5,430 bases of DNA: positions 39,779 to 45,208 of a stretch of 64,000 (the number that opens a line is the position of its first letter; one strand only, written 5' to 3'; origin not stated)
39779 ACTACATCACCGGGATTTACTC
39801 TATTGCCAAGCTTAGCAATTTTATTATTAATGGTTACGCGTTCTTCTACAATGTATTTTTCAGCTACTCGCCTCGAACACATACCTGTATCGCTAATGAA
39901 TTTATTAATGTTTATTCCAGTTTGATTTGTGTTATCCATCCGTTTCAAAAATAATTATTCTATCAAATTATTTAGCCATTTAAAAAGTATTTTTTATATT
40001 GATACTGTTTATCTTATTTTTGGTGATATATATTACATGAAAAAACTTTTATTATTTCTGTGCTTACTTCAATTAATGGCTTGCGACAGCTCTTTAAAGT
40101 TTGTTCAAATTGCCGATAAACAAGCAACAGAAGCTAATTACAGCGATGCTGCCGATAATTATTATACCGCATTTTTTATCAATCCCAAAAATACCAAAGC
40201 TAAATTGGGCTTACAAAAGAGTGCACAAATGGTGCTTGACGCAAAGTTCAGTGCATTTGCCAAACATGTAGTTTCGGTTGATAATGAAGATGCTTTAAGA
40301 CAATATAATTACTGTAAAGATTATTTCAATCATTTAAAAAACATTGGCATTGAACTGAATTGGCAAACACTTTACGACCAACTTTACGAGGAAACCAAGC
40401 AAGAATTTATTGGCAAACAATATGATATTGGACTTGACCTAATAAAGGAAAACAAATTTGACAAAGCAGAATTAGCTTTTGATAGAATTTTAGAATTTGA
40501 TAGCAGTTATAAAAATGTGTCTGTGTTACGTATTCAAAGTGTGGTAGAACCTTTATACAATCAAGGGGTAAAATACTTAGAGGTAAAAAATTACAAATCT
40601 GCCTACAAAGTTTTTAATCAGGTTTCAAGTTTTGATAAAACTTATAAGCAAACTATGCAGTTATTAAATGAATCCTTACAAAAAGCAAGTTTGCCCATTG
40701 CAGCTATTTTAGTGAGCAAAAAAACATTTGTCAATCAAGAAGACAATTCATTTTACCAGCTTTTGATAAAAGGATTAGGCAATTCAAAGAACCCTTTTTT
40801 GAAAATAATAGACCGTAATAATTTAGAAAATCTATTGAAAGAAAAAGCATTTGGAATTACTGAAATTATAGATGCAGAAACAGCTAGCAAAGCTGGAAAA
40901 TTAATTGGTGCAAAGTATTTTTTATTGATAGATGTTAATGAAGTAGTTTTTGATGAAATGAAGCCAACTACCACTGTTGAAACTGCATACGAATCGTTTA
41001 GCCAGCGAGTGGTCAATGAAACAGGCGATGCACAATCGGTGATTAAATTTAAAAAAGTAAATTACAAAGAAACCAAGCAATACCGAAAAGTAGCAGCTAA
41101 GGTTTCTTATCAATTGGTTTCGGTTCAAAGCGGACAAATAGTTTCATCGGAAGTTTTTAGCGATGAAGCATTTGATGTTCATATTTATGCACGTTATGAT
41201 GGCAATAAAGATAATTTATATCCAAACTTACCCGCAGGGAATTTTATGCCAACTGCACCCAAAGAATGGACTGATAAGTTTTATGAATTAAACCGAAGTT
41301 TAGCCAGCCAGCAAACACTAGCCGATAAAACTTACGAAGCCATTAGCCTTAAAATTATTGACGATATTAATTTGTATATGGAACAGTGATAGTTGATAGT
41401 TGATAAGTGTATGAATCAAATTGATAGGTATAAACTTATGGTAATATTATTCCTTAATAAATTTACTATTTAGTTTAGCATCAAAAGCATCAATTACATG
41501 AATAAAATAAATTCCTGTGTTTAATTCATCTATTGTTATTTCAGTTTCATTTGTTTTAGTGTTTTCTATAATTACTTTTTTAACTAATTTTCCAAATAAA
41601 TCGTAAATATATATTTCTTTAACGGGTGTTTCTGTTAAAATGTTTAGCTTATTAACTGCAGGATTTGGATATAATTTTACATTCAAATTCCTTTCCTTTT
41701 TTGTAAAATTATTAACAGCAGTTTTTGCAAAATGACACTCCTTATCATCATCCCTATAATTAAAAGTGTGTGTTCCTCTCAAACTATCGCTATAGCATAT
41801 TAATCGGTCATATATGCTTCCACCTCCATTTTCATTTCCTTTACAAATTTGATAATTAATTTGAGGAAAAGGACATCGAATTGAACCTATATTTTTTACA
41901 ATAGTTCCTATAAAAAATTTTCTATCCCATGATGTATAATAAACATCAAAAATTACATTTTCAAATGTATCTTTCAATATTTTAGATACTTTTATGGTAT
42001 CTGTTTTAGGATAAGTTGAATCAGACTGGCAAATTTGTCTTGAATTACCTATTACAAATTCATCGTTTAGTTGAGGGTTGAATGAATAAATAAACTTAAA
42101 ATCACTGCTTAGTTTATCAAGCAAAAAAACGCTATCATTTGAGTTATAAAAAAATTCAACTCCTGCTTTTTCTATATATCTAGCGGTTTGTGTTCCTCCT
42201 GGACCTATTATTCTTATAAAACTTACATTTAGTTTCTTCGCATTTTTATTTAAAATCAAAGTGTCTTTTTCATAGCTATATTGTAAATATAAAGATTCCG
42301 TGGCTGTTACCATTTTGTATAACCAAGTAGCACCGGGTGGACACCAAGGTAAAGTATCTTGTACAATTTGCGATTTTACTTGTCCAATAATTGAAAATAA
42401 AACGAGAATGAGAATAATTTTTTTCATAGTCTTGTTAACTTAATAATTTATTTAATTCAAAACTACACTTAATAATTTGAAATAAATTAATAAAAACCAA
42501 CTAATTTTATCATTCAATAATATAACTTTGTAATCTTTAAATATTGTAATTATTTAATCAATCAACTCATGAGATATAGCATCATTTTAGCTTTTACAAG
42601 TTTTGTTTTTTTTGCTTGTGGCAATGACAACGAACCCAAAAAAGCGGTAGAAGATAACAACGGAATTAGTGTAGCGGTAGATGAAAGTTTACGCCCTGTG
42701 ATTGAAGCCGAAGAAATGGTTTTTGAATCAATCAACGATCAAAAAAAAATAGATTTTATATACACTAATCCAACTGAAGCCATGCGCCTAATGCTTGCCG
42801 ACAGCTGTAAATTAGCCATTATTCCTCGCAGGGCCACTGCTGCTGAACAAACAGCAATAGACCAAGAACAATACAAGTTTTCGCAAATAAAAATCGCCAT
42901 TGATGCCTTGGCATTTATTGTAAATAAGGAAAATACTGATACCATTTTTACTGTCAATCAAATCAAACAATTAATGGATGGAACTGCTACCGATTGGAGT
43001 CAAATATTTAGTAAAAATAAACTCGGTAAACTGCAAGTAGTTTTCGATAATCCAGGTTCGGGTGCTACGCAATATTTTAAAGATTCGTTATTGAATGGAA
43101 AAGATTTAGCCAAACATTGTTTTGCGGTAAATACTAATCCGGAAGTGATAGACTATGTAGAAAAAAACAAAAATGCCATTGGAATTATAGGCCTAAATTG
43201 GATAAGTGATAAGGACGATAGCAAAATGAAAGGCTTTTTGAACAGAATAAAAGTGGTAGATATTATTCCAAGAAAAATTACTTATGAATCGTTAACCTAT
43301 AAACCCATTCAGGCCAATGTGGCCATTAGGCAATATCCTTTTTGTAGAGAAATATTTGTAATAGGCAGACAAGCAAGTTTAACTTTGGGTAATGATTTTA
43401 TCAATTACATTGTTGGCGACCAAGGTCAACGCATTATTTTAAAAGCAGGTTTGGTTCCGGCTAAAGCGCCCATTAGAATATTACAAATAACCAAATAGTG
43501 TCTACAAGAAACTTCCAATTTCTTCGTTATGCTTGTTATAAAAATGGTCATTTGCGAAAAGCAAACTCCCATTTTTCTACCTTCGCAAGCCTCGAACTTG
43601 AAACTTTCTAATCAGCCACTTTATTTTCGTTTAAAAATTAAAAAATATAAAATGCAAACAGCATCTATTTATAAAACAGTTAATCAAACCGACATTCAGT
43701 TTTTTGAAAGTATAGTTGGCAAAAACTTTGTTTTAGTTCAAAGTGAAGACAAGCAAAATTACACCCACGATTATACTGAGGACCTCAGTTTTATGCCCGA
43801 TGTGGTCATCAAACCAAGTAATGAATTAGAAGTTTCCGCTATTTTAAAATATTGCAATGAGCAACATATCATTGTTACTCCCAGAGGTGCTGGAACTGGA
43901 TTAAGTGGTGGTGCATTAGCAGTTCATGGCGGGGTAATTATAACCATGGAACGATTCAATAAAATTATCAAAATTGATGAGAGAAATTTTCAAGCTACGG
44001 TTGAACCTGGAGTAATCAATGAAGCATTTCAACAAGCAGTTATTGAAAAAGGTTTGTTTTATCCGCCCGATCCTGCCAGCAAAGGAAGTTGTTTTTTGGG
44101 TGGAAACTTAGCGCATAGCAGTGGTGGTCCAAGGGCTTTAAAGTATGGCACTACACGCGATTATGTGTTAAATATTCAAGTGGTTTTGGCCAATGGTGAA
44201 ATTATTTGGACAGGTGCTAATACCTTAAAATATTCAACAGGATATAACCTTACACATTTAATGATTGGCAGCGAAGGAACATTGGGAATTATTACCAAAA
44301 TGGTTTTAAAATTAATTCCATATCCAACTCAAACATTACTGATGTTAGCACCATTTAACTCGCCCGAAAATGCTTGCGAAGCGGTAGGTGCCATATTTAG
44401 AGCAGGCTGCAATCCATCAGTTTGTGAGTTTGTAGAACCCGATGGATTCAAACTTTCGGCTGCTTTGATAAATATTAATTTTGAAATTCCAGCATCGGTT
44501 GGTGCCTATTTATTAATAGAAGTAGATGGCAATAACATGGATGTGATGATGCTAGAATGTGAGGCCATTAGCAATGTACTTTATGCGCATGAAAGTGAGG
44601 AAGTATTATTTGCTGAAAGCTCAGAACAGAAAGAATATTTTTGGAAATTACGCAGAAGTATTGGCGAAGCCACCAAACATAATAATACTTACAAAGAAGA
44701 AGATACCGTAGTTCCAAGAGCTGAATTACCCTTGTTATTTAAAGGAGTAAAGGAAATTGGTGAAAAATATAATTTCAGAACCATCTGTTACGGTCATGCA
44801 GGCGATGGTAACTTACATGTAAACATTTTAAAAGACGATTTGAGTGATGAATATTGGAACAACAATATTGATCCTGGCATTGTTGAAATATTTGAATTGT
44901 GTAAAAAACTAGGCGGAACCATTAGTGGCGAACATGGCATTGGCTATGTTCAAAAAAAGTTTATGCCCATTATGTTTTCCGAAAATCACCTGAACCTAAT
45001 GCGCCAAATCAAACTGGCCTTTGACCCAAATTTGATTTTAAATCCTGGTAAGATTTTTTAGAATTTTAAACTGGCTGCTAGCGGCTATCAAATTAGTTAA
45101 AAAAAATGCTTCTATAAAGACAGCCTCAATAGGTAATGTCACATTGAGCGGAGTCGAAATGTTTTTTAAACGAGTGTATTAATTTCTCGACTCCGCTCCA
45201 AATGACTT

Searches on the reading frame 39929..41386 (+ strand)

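Call 87: search_protein_families(library=pfam, proteins=[window:39929-41386:+], max_evalue=0.00001)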
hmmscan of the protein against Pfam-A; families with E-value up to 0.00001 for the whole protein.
window:39929-41386:+ (486 aa): 1 family
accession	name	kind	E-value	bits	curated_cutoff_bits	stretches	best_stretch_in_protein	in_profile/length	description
PF03783.19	CsgG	-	4.7e-06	26.5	20.8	0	277-419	42-157/210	Curli production assembly/transport component CsgG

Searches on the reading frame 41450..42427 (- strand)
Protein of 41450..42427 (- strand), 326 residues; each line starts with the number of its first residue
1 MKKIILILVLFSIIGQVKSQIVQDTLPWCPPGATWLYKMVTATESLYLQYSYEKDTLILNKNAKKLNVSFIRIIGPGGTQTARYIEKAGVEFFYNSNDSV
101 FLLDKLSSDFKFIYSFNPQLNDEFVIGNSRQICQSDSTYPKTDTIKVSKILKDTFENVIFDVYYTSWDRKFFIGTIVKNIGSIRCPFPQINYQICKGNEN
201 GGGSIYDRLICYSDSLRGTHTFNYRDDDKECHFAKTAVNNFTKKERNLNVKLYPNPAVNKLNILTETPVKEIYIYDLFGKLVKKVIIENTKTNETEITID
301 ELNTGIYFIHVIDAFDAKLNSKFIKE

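Call 87: search_protein_families(library=pfam, proteins=[window:41450-42427:-], max_evalue=0.00001)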
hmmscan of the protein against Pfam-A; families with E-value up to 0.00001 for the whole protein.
window:41450-42427:- (326 aa): 1 family
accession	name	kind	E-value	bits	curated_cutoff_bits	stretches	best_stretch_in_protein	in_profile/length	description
PF18962.6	Por_Secre_tail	-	5.9e-13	49.4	27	1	252-322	1-72/75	Secretion system C-terminal sorting domain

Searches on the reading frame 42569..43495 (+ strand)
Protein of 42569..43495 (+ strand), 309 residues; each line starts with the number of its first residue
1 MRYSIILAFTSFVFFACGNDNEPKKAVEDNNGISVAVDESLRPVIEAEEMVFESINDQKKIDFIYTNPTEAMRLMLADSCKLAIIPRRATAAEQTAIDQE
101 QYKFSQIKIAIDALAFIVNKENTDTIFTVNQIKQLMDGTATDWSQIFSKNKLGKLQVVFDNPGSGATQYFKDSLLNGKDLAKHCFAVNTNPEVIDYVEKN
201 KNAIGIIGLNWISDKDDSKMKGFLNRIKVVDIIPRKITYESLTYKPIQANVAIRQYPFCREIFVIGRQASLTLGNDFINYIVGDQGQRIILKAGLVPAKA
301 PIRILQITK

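Call 87: search_protein_families(library=pfam, proteins=[window:42569-43495:+], max_evalue=0.00001)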
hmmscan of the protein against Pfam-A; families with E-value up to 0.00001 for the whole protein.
window:42569-43495:+ (309 aa): 1 family
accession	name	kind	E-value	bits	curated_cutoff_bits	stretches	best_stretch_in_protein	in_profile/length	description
PF12849.12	PBP_like_2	-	7e-30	105.1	27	1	33-284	12-266/267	PBP superfamily domain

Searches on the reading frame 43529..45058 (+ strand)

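Call 87: search_protein_families(library=pfam, proteins=[window:43529-45058:+], max_evalue=0.00001)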
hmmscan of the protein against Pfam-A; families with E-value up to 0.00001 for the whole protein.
window:43529-45058:+ (510 aa): 2 families
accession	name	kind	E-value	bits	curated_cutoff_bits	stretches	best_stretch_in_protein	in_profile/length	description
PF02913.24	FAD-oxidase_C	-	5e-60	203.7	21.2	1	267-509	3-248/248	FAD linked oxidases, C-terminal domain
PF01565.28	FAD_binding_4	-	1.1e-40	138.9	26.4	1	90-229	1-139/139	FAD binding domain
